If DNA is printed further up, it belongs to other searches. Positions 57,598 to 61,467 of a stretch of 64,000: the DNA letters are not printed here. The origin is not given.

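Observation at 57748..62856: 1702-aa protein with three glycine-zipper membrane segments and a (HG)n metal-binding-like repeat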

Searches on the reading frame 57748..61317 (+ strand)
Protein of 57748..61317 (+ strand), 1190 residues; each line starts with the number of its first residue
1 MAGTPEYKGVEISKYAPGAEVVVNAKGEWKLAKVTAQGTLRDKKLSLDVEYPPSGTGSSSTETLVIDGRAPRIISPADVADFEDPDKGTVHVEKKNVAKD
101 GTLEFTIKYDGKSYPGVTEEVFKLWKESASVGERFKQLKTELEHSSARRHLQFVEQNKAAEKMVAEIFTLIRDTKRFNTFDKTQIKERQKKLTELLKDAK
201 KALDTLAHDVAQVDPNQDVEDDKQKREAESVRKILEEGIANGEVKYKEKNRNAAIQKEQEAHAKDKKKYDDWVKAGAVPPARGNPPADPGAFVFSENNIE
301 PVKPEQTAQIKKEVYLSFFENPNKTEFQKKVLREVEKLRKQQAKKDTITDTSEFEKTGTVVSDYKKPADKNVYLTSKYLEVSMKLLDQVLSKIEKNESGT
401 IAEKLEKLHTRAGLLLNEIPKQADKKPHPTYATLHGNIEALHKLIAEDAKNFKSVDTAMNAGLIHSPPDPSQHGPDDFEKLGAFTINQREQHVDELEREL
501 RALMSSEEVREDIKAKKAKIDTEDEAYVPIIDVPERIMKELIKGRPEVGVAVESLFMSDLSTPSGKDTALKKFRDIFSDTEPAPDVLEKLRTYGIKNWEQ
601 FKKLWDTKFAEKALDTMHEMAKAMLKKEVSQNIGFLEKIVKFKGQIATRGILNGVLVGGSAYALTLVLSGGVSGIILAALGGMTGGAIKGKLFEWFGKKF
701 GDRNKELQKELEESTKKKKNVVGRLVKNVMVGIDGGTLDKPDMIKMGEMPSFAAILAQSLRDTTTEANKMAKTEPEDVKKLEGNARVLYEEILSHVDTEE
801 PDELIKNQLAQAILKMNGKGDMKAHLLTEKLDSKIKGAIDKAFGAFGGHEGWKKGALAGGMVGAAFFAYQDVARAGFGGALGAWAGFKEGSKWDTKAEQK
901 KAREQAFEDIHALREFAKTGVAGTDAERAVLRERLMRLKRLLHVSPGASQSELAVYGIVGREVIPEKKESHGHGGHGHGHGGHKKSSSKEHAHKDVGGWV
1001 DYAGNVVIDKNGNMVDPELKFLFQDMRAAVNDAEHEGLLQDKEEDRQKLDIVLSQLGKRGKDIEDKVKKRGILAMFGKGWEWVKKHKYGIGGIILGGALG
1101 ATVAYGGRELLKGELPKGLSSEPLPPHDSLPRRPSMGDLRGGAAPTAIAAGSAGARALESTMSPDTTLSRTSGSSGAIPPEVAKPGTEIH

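Call 50: predict_structure(alignment_id=A5)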
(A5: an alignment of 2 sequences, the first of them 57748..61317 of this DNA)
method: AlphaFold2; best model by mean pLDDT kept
length: 1190 residues; sequences in the alignment: 2
mean_pLDDT: 38.7   pTM: 0.27
mean pLDDT of the five models: 38.7, 36.9, 36.1, 36.0, 32.2
residues with pLDDT >= 90: 0; 70-90: 13; 50-70: 278; < 50: 899
segments of 3 or more residues with pLDDT < 50: 1-10, 24-29, 54-60, 67-93, 109-112, 120-161, 163-182, 202-256, 261-263, 272-311, 346-362, 393-399, 418-432, 466-484, 504-584, 593-595, 603-899, 920-922, 944-952, 954-957, 959-998, 1002-1004, 1039-1190
pLDDT, mean of each block of 10 residues (from residue 1): 32 57 47 62 58 44 48 33 31 50 49 49 38 32 31 39 45 37 51 51 43 34 38 41 41 45 48 38 29 29 40 55 52 68 46 34 54 59 63 43 59 53 37 57 66 56 49 40 48 63 45 32 24 31 34 35 31 38 49 50 42 31 26 24 22 23 24 25 29 27 30 26 26 22 23 31 33 31 35 31 35 30 22 24 24 25 23 26 27 39 63 64 52 65 44 47 29 27 29 37 53 60 66 59 33 33 34 28 29 23 22 27 25 24 23 23 23 24 25
secondary structure, 60 per line:
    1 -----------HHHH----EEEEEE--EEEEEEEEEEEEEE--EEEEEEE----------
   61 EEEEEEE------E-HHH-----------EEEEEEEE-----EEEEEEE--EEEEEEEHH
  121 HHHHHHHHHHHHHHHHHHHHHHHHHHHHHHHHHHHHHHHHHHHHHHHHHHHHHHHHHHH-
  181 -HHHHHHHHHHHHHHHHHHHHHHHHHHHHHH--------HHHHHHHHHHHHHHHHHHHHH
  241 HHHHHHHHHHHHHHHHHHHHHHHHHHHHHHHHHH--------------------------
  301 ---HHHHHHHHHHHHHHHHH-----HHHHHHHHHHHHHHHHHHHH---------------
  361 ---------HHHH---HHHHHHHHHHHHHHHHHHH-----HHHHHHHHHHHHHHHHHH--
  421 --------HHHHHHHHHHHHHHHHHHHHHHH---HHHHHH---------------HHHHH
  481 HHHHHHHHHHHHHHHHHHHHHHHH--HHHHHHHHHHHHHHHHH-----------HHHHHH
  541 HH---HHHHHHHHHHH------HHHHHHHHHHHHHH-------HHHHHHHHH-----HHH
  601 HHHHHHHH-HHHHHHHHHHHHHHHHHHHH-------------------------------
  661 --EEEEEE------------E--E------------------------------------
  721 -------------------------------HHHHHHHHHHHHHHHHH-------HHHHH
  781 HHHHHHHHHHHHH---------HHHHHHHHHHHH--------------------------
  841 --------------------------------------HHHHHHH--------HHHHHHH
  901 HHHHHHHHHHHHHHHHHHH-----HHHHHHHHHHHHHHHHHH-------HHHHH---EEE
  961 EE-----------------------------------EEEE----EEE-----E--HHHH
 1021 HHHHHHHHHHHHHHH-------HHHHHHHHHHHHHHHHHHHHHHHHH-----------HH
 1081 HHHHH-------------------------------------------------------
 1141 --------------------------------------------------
elements in order (helices of 4 or more, strands of 3 or more residues): H12-15 E20-25 E28-41 E44-50 E61-67 E90-97 E103-109 E112-118 H119-179 H182-211 H220-274 H304-320 H326-345 H370-373 H377-395 H401-418 H429-451 H455-460 H476-504 H507-523 H535-542 H546-556 H563-576 H584-592 H598-608 H610-629 E663-668 H752-768 H776-793 H803-814 H879-885 H894-919 H925-942 H950-954 E958-962 E998-1001 E1006-1008 H1017-1035 H1043-1067 H1079-1085
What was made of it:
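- Checked: Residues ~119-629 are modelled as helical, in a low-confidence model (call 50).
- Tried and rejected: AlphaFold with a 2-sequence alignment was useless (mean pLDDT 38.7, call 50).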
